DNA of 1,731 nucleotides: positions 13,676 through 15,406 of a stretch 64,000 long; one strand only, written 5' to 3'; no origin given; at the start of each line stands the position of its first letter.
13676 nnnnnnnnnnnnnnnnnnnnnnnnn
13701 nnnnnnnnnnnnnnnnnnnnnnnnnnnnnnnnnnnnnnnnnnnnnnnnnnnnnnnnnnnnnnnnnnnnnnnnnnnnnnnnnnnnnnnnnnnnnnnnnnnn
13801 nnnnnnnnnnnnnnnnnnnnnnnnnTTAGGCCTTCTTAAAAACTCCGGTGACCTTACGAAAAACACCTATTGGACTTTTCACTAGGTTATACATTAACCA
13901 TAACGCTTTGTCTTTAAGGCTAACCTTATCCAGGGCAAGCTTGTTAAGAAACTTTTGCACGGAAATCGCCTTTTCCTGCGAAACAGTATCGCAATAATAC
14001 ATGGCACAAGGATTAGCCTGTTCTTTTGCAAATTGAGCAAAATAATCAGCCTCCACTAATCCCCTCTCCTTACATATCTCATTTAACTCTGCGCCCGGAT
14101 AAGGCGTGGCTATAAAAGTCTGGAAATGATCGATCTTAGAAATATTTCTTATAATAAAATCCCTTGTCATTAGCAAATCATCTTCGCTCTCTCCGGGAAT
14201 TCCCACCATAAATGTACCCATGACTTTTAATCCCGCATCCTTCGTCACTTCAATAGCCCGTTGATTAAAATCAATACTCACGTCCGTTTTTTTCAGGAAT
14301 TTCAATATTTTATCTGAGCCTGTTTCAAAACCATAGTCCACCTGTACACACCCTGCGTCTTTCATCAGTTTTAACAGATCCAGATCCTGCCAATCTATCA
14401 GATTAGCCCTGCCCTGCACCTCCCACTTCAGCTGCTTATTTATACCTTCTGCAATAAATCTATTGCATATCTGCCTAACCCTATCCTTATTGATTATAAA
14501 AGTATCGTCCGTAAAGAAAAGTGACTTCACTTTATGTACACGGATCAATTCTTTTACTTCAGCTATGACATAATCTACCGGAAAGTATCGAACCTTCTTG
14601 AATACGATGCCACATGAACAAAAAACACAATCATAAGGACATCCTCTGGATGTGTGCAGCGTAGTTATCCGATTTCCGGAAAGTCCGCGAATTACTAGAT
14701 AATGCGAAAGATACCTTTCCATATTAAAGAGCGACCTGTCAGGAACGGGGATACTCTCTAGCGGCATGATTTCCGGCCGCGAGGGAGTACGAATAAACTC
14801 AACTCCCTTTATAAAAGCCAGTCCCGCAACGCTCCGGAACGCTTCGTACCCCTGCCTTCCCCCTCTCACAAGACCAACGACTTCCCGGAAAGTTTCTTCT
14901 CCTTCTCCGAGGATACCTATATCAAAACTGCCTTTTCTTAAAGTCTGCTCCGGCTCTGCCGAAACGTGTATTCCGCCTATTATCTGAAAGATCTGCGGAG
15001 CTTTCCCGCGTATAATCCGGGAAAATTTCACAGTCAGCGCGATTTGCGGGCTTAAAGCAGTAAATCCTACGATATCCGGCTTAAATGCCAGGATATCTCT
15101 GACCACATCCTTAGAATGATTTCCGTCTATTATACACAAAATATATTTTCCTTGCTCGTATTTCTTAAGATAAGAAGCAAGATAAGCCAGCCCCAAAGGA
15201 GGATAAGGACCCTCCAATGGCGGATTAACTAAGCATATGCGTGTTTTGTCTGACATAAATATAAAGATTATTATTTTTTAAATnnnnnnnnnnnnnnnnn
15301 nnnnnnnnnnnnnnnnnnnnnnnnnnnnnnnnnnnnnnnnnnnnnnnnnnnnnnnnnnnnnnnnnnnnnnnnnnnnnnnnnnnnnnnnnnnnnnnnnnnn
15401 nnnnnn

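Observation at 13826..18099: Tandem array of three paralogous B12-binding radical SAM genes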

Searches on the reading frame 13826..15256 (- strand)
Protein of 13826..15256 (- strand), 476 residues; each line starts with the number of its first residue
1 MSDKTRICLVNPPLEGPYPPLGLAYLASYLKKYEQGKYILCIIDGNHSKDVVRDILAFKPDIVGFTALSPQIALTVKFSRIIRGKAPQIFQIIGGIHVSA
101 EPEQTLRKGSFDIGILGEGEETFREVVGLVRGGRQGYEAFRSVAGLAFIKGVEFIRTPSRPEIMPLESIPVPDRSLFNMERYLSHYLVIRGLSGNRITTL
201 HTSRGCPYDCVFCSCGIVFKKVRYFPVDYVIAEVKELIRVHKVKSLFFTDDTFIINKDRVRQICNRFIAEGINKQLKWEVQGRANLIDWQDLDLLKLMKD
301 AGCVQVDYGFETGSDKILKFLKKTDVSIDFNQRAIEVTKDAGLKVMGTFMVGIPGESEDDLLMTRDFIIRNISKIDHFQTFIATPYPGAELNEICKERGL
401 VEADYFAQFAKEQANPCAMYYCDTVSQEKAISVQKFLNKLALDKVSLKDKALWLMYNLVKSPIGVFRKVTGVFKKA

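Call 5: search_protein_families(library=pfam, proteins=[window:13826-15256:-], max_evalue=0.01)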
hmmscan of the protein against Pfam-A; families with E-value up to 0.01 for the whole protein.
window:13826-15256:- (476 aa): 2 families
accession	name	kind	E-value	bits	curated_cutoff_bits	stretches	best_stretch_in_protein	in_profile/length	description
PF04055.27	Radical_SAM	-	3.7e-24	86.2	29.5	1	202-368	3-166/166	Radical SAM superfamily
PF02310.24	B12-binding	-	9.9e-20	71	32.1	1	14-126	8-120/121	B12 binding domain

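Call 6: search_protein_families(library=ncbifam, proteins=[window:13826-15256:-], max_evalue=0.01)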
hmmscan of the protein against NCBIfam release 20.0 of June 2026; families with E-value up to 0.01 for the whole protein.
window:13826-15256:- (476 aa): 27 families (the best 25 are shown)
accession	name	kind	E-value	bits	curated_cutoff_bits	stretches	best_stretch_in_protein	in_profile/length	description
TIGR02026.1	BchE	equivalog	7e-49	167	481.35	1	15-406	17-397/497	magnesium-protoporphyrin IX monomethyl ester anaerobic oxidative cyclase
TIGR03471.1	HpnJ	equivalog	2.1e-46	158.8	577.6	1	49-439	56-431/472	hopanoid biosynthesis associated radical SAM protein HpnJ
NF050148.1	rSAM_ApyD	equivalog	1.9e-39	135.6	750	1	48-391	63-389/645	RiPP biosynthesis radical SAM protein ApyD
TIGR04479.1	bcpD_PhpK_rSAM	subfamily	2.8e-37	128.3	600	1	21-370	73-408/504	PhpK family radical SAM P-methyltransferase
TIGR04014.1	B12_SAM_MJ_0865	equivalog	1.5e-34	119.5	360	1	44-397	23-360/434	methyl-coenzyme M reductase glutamine C-methyltransferase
NF038361.1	rSAM_Sden_1168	equivalog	9.8e-34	116.8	575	1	19-400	84-478/560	Sden_1168 family B12-binding radical SAM P-methyltransferase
NF033070.1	rSAM_AprD4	equivalog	1.4e-31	109.9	500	1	166-410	170-404/456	AprD4 family radical SAM diol-dehydratase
TIGR03975.1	rSAM_ocin_1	subfamily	7.6e-30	104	281.85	1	49-361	118-420/606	RiPP maturation radical SAM C-methyltransferase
TIGR04072.2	rSAM_ladder_B12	equivalog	9.6e-26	90.4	360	2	195-404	178-381/443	lipid biosynthesis B12-binding/radical SAM protein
TIGR04367.1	HpnR_B12_rSAM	equivalog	1.1e-25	90.2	650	1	20-459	22-434/490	hopanoid C-3 methylase HpnR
TIGR04013.1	B12_SAM_MJ_1487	hypoth_equivalog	1.3e-25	90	251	2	51-253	34-208/382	TIGR04013 family B12-binding domain/radical SAM domain-containing protein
NF033712.0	B12_rSAM_KedN5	subfamily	2.1e-24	85.7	700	1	48-382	50-381/624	KedN5 family methylcobalamin-dependent radical SAM C-methyltransferase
TIGR04295.1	B12_rSAM_oligo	hypoth_equivalog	1.4e-22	80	400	1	66-323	81-314/422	TIGR04295 family B12-binding domain-containing radical SAM protein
TIGR04385.1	B12_rSAM_cofa1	equivalog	1.5e-20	73.9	450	1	20-368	20-361/438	B12 lower ligand biosynthesis radical SAM protein BzaD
NF040542.1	rSAM_RCCLKC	equivalog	2.9e-19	69.5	450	1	14-371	7-350/423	arsinothricin biosynthesis radical SAM protein ArsL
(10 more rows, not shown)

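Call 17: search_solved_structures(query=window:13826-15256:-, max_evalue=0.001)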
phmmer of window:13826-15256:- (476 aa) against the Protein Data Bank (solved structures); distinct sequences matched with E-value up to 0.001: 9.
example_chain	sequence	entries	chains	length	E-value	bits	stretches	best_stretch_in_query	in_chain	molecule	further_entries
6fd2_B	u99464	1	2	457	1.5e-26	96.5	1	161-405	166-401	Putative apramycin biosynthetic oxidoreductase 4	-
9ccb_A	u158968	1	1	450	1.2e-19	73.7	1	77-400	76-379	Radical SAM core domain-containing protein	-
7kdx_A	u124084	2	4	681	4.1e-12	48.9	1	58-264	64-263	Methyltransferase TokK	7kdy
2qgq_A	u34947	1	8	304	1.3e-06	30.8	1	202-370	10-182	Protein TM_1862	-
4jc0_A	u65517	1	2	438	2.7e-06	29.7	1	201-370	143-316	Ribosomal protein S12 methylthiotransferase RimO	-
9n1b_A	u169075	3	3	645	1.2e-05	27.6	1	61-254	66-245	Radical SAM protein | Radical SAM enzyme CysS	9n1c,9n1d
6iad_A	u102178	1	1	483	0.00041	22.5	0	298-396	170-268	Histone acetyltransferase, ELP3 family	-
6iaz_A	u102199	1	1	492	0.00043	22.5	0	298-396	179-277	Histone acetyltransferase, ELP3 family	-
6ia8_A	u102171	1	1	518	0.00047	22.3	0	298-396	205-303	Histone acetyltransferase, ELP3 family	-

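Call 30: find_homologous_proteins(query=window:13826-15256:-, max_evalue=1e-10)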
Query window:13826-15256:- (476 aa): 815 proteins with E <= 1e-10 among 7280 candidates; the best 120 are listed.
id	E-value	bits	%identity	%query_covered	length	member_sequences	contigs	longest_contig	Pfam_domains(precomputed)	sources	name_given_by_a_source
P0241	0.0e+0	1087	100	100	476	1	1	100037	PF04055.28,PF02310.25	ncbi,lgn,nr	ncbi:MAG: radical SAM protein [Candidatus Omnitrophica bacterium]|nr:radical SAM protein [Candidatus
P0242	1.9e-239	813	74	99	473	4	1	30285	PF04055.28,PF02310.25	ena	-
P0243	3.3e-207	707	64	99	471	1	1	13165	PF04055.28,PF02310.25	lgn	-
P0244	7.9e-205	699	64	98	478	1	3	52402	PF04055.28,PF02310.25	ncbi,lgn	-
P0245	2.8e-204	697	65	97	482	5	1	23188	PF04055.28,PF02310.25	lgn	-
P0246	2.0e-198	678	62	98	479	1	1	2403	PF04055.28,PF02310.25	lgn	-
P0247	1.5e-195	669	62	99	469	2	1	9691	PF04055.28,PF02310.25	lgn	-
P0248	1.3e-191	656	61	98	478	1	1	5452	PF04055.28,PF02310.25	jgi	jgi:radical SAM superfamily enzyme YgiQ (UPF0313 family)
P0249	4.1e-178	611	55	100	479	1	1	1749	PF04055.28,PF02310.25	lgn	-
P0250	2.2e-177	609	57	100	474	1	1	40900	PF04055.28,PF02310.25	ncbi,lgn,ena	-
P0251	2.0e-172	592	55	98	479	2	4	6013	PF04055.28,PF02310.25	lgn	-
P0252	1.5e-171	590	54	100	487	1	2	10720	PF04055.28,PF02310.25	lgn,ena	-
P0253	6.0e-171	588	56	95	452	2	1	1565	PF04055.28,PF02310.25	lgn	-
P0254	3.5e-170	585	53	98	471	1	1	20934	PF04055.28,PF02310.25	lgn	-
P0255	6.4e-170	584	55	99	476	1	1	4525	PF04055.28,PF02310.25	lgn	-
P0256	8.3e-170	584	56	97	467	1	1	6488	PF04055.28,PF02310.25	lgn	-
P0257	2.6e-169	582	54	99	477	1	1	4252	PF04055.28,PF02310.25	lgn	-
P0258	1.7e-168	579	53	98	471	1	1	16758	PF04055.28,PF02310.25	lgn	-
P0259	8.7e-168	577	54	99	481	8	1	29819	PF04055.28,PF02310.25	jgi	-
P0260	7.2e-167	574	55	99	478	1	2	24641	PF04055.28,PF02310.25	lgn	-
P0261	6.0e-164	564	53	99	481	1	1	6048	PF04055.28,PF02310.25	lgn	-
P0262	7.5e-163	561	53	97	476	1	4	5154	PF04055.28,PF02310.25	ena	-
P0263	1.1e-162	560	53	97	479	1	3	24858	PF04055.28,PF02310.25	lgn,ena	-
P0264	6.0e-161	555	52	96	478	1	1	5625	PF04055.28,PF02310.25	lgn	-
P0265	1.4e-160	553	56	91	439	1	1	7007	PF04055.28,PF02310.25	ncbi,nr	ncbi:MAG: B12-binding domain-containing radical SAM protein, partial [Candidatus Omnitrophica bacter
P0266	1.3e-157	544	51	99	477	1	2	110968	PF04055.28,PF02310.25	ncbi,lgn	-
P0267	6.0e-157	541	52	98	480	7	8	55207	PF04055.28,PF02310.25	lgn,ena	-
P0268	2.7e-153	529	50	96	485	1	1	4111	PF04055.28,PF02310.25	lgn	-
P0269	4.0e-152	525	50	96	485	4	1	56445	PF04055.28,PF02310.25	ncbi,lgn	-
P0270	7.1e-152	525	50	96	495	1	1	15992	PF04055.28,PF02310.25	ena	-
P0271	8.8e-152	524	49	96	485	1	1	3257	PF04055.28,PF02310.25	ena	-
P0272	1.5e-149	517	50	96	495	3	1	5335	PF04055.28,PF02310.25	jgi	-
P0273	2.2e-147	510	49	96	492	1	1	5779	PF04055.28,PF02310.25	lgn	-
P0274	2.4e-147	510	50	96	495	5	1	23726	PF04055.28,PF02310.25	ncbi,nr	ncbi:MAG: B12-binding domain-containing radical SAM protein [Deltaproteobacteria bacterium]|nr:B12-b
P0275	4.2e-147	509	49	96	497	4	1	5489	PF04055.28,PF02310.25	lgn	-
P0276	1.2e-146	507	49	96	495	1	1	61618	PF04055.28,PF02310.25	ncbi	-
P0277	6.0e-146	505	50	96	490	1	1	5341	PF04055.28,PF02310.25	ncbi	-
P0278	1.2e-145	504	49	96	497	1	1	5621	PF04055.28,PF02310.25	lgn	-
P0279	4.9e-145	502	48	98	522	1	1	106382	PF04055.28,PF02310.25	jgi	-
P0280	5.9e-145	502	48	95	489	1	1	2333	PF04055.28,PF02310.25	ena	-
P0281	2.0e-144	500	48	96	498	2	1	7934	PF04055.28,PF02310.25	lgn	-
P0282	5.2e-144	499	51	96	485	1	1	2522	PF04055.28,PF02310.25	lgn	-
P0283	9.4e-144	498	49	96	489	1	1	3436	PF04055.28,PF02310.25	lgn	-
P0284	1.0e-143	498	49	96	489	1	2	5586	PF04055.28,PF02310.25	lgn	-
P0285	1.0e-142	494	49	96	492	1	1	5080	PF04055.28,PF02310.25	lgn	-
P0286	1.5e-142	494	49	96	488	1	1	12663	PF04055.28,PF02310.25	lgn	-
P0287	5.7e-142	492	48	96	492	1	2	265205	PF04055.28,PF02310.25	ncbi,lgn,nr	ncbi:MAG: B12-binding domain-containing radical SAM protein [Deltaproteobacteria bacterium]|nr:B12-b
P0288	7.7e-142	492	49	95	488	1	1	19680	PF04055.28,PF02310.25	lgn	-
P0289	4.0e-141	489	48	96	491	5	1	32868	PF04055.28,PF02310.25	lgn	-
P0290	1.7e-140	487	48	96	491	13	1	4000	PF04055.28,PF02310.25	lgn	-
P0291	5.9e-136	472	48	96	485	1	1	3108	PF04055.28,PF02310.25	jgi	jgi:anaerobic magnesium-protoporphyrin IX monomethyl ester cyclase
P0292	6.3e-135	469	47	96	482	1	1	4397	PF04055.28,PF02310.25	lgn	-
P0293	7.6e-133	462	46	96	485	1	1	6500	PF04055.28,PF02310.25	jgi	jgi:anaerobic magnesium-protoporphyrin IX monomethyl ester cyclase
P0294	9.3e-132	458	47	96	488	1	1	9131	PF04055.28,PF02310.25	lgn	-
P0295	8.8e-121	422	43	96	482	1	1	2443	PF04055.28,PF02310.25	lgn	-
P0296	3.8e-119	417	61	62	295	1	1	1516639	PF04055.28,PF02310.25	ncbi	ncbi:MAG: B12-binding domain-containing radical SAM protein, partial [Candidatus Omnitrophota bacter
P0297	4.4e-117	410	41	100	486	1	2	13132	PF04055.28,PF02310.25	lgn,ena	-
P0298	3.0e-114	401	40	97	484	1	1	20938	PF04055.28,PF02310.25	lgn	-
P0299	4.2e-111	390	41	96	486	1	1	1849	PF04055.28,PF02310.25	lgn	-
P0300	8.8e-110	386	39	99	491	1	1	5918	PF04055.28,PF02310.25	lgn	-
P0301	9.7e-109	382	42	95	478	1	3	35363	PF04055.28,PF02310.25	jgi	jgi:radical SAM superfamily enzyme YgiQ (UPF0313 family)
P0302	2.0e-106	375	57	61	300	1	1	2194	PF04055.28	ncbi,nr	ncbi:MAG TPA: radical SAM protein [Candidatus Omnitrophota bacterium]|nr:radical SAM protein [Candid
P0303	1.8e-101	358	39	97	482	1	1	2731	PF04055.28,PF19864.6,PF02310.25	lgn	-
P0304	2.6e-101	358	55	62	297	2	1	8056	PF04055.28,PF02310.25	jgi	-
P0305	3.2e-98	348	39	96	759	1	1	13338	PF04055.28,PF08241.19,PF02310.25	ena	-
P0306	3.9e-98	347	39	96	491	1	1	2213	PF04055.28,PF02310.25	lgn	-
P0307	4.6e-97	344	37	99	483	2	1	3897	PF04055.28,PF02310.25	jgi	jgi:anaerobic magnesium-protoporphyrin IX monomethyl ester cyclase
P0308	5.2e-97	344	39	99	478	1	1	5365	PF04055.28,PF02310.25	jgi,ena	-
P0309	1.2e-93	333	42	82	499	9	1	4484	PF04055.28,PF02310.25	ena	-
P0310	4.4e-93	331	38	96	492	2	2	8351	PF04055.28,PF19864.6,PF02310.25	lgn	-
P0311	7.8e-81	290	39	86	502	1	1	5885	PF04055.28,PF02310.25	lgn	-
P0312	4.1e-80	288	38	84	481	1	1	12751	PF04055.28,PF02310.25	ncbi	ncbi:MAG: radical SAM protein [archaeon]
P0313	1.7e-77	279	40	85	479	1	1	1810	PF04055.28,PF02310.25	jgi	-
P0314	2.4e-77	279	40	81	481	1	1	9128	PF04055.28,PF02310.25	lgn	-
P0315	5.5e-76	274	39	83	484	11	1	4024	PF04055.28,PF02310.25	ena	-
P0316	1.6e-74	270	39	81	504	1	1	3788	PF04055.28,PF19864.6,PF02310.25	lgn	-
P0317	6.4e-71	258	37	83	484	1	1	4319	PF04055.28,PF19864.6,PF02310.25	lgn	-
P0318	1.4e-69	253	39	81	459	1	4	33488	PF04055.28,PF19864.6,PF02310.25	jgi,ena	-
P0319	2.7e-68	249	33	92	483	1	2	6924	PF04055.28,PF02310.25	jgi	jgi:anaerobic magnesium-protoporphyrin IX monomethyl ester cyclase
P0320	5.6e-68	248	35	91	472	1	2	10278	PF04055.28,PF02310.25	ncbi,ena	-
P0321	3.0e-66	242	37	81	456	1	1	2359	PF04055.28,PF19864.6,PF02310.25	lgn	-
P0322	5.2e-66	242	37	82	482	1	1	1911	PF04055.28,PF19864.6,PF02310.25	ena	-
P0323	1.6e-65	240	35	83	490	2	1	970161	PF04055.28,PF02310.25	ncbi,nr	ncbi:MAG: radical SAM protein [Elusimicrobia bacterium]|nr:radical SAM protein [Elusimicrobiota bact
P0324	3.2e-65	239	34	91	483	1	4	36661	PF04055.28,PF02310.25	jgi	jgi:anaerobic magnesium-protoporphyrin IX monomethyl ester cyclase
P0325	8.6e-65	238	36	81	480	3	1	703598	PF04055.28,PF02310.25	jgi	-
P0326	1.5e-64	237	34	93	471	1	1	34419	PF04055.28,PF19864.6,PF02310.25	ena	-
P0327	1.7e-64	237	37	81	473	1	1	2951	PF04055.28,PF19864.6,PF02310.25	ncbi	-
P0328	1.3e-63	234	33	91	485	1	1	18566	PF04055.28,PF19864.6,PF02310.25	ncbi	-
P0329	2.0e-62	230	33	89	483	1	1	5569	PF04055.28,PF02310.25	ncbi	-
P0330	2.5e-62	229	35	85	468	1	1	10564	PF04055.28,PF19864.6,PF02310.25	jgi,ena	-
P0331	3.6e-61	226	34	90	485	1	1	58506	PF04055.28,PF02310.25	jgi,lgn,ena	-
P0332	1.9e-60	223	34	85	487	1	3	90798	PF04055.28,PF02310.25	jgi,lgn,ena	-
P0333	3.1e-60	222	33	85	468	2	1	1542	PF04055.28,PF02310.25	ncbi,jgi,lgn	-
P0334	4.0e-60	222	37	84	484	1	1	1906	PF04055.28,PF02310.25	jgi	jgi:radical SAM superfamily enzyme YgiQ (UPF0313 family)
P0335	4.2e-60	222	34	83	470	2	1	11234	PF04055.28,PF02310.25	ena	-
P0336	4.8e-60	222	33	83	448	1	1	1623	PF04055.28,PF02310.25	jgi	jgi:magnesium-protoporphyrin IX monomethyl ester (oxidative) cyclase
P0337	7.5e-60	221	37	83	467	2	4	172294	PF04055.28,PF02310.25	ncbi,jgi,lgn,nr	ncbi:MAG: B12-binding domain-containing radical SAM protein [Candidatus Verstraetearchaeota archaeon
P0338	8.0e-60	221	33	83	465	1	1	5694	PF04055.28,PF02310.25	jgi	-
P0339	3.1e-59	219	33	83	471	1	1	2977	PF04055.28,PF02310.25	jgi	jgi:radical SAM superfamily enzyme YgiQ (UPF0313 family)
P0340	5.6e-59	218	32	91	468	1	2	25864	PF04055.28,PF02310.25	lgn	-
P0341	7.2e-59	218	36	78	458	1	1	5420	PF04055.28,PF02310.25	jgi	jgi:anaerobic magnesium-protoporphyrin IX monomethyl ester cyclase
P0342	1.1e-58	217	34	89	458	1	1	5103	PF04055.28,PF19864.6,PF02310.25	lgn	-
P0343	1.7e-58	217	37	81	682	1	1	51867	PF04055.28,PF02310.25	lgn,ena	-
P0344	2.6e-58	216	31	95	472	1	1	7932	PF04055.28,PF02310.25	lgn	-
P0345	3.1e-58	216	34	86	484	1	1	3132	PF04055.28,PF02310.25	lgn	-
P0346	3.4e-58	216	32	86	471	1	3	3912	PF04055.28,PF02310.25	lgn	-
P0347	6.0e-58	215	33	87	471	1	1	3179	PF04055.28,PF02310.25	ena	-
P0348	1.6e-57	214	36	83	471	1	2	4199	PF04055.28,PF02310.25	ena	-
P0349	2.5e-57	213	33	89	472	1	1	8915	PF04055.28,PF02310.25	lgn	-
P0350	2.8e-57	213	33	85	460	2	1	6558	PF04055.28,PF02310.25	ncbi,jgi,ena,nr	ncbi:MAG: B12-binding domain-containing radical SAM protein [Thermoprotei archaeon]|nr:MAG: B12-bind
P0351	3.0e-57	213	33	86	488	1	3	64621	PF04055.28,PF02310.25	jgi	-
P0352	3.3e-57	213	33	86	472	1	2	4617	PF04055.28,PF02310.25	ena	-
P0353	3.7e-57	212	31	86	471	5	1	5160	PF04055.28,PF02310.25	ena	-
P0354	4.1e-57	212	33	84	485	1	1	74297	PF04055.28,PF02310.25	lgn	-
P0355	4.8e-57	212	34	85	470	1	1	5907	PF04055.28,PF02310.25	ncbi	-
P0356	7.7e-57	211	33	85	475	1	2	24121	PF04055.28,PF02310.25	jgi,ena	-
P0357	7.9e-57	211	34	86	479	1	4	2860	PF04055.28,PF02310.25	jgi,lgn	-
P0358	1.1e-56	211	35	83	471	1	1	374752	PF04055.28,PF02310.25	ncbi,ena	-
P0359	2.0e-56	210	36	78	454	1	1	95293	PF04055.28,PF02310.25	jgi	-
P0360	2.3e-56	210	32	86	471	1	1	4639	PF04055.28,PF02310.25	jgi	jgi:radical SAM superfamily enzyme YgiQ (UPF0313 family)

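Call 31: find_encoding_contigs(protein=P0242, flank=10000, max_places=1)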
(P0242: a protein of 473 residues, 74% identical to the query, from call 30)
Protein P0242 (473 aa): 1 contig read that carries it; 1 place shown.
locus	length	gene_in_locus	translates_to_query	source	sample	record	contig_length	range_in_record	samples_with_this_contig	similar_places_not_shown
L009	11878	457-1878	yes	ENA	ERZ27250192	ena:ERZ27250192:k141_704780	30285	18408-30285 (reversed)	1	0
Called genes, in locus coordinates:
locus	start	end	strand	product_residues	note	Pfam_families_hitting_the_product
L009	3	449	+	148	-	?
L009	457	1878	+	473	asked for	PF02310:B12-binding, PF04055:Radical_SAM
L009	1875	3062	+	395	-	PF00534:Glycos_transf_1 (weak), PF13692:Glyco_trans_1_4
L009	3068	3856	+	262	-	PF01209:Ubie_methyltran, PF13489:Methyltransf_23, PF08241:Methyltransf_11, PF08242:Methyltransf_12, PF13649:Methyltransf_25, PF13847:Methyltransf_31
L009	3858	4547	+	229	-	PF13489:Methyltransf_23 (weak), PF07021:MetW (weak), PF13847:Methyltransf_31, PF08241:Methyltransf_11, PF08242:Methyltransf_12 (weak), PF13649:Methyltransf_25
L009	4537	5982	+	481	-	-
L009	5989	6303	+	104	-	-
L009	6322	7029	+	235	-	PF13578:Methyltransf_24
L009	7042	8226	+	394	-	PF00657:Lipase_GDSL (weak), PF13472:Lipase_GDSL_2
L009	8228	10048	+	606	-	PF02543:Carbam_trans_N, PF16861:Carbam_trans_C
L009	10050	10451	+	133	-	PF19588:SxtJ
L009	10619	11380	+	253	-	PF11306:DUF3108 (weak)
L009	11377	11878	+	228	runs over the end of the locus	PF05219:DREV (weak), PF13489:Methyltransf_23, PF02353:CMAS, PF08003:Methyltransf_9, PF13847:Methyltransf_31, PF08241:Methyltransf_11, PF08242:Methyltransf_12, PF13649:Methyltransf_25, +3 more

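Call 32: find_encoding_contigs(protein=P0266, flank=10000, max_places=1)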
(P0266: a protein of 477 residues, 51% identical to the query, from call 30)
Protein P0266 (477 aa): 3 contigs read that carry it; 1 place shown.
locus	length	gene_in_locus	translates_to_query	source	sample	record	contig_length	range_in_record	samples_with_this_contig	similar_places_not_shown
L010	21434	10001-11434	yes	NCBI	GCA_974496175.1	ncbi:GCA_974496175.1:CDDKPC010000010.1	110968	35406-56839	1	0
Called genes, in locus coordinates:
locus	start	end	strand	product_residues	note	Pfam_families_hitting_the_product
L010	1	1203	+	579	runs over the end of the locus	PF02543:Carbam_trans_N, PF16861:Carbam_trans_C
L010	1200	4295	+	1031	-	-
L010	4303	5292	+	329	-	PF00535:Glycos_transf_2, PF10111:Glyco_tranf_2_2 (faint), PF13641:Glyco_tranf_2_3, PF13632:Glyco_trans_2_3, PF02709:Glyco_transf_7C (weak)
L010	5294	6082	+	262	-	PF05050:Methyltransf_21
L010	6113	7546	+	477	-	PF00890:FAD_binding_2 (weak), PF01266:DAO (weak), PF01593:Amino_oxidase, PF01946:Thi4 (weak), PF12831:FAD_oxidored (weak), PF13450:NAD_binding_8, PF03275:GLF (faint)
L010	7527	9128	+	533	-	PF02310:B12-binding, PF04055:Radical_SAM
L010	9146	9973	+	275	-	PF13489:Methyltransf_23, PF13847:Methyltransf_31, PF08241:Methyltransf_11, PF08242:Methyltransf_12, PF13649:Methyltransf_25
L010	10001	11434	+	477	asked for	PF02310:B12-binding, PF04055:Radical_SAM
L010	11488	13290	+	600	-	PF19830:DUF6311 (weak)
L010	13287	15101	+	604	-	PF02543:Carbam_trans_N, PF16861:Carbam_trans_C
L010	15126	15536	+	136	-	PF19588:SxtJ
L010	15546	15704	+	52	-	PF19451:DUF5989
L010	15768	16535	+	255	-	PF11306:DUF3108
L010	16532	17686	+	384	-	PF02350:Epimerase_2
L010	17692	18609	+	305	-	PF01073:3Beta_HSD, PF01370:Epimerase, PF02719:Polysacc_synt_2 (faint), PF04321:RmlD_sub_bind, PF16363:GDP_Man_Dehyd, PF07993:NAD_binding_4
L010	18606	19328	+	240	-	PF00535:Glycos_transf_2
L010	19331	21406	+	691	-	-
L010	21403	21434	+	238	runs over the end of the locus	PF00535:Glycos_transf_2, PF10111:Glyco_tranf_2_2 (weak), PF13641:Glyco_tranf_2_3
